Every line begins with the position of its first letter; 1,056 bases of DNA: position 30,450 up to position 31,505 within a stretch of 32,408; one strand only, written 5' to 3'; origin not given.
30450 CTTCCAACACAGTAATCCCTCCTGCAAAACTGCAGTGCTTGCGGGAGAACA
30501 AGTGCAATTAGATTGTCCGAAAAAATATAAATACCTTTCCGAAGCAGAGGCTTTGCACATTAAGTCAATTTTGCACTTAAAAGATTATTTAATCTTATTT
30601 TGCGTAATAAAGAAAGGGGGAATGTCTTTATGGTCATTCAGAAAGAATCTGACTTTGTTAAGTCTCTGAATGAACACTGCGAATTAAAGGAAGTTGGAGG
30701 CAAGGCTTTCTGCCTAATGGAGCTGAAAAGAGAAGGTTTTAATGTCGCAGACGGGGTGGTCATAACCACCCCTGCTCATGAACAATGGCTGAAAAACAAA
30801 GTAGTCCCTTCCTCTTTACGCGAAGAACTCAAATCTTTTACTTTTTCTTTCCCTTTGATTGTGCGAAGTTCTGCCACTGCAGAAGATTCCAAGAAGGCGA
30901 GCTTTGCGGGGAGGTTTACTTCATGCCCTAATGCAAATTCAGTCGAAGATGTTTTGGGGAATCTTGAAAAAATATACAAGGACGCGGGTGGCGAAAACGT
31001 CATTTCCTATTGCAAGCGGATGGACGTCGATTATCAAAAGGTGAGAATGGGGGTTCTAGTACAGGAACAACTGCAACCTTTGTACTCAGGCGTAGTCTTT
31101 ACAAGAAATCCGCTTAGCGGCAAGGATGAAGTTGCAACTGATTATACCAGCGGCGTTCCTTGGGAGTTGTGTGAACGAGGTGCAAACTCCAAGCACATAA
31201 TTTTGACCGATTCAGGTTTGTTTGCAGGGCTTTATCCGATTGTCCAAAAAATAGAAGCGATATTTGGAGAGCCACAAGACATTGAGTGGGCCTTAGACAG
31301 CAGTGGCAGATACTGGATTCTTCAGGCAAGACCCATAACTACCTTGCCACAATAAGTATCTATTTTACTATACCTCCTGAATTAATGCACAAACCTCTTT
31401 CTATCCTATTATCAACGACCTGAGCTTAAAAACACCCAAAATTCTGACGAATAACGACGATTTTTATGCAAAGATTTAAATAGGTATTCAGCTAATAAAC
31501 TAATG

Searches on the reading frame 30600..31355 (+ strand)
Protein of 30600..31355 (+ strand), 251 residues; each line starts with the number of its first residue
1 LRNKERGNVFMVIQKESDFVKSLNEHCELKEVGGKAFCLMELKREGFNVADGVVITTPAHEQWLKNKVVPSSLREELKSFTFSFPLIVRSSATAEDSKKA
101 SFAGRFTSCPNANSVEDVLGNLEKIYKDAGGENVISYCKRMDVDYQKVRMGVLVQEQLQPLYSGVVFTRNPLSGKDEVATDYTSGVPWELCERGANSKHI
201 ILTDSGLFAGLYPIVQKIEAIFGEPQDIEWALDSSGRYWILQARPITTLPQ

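Call 81: search_protein_families(library=pfam, proteins=[window:30600-31355:+], max_evalue=0.001)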
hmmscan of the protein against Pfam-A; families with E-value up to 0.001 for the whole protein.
window:30600-31355:+ (251 aa): 1 family
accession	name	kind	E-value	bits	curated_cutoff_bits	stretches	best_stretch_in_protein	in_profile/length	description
PF01326.24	PPDK_N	-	5.1e-38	131.6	27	2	85-182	102-202/328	Pyruvate phosphate dikinase, AMP/ATP-binding domain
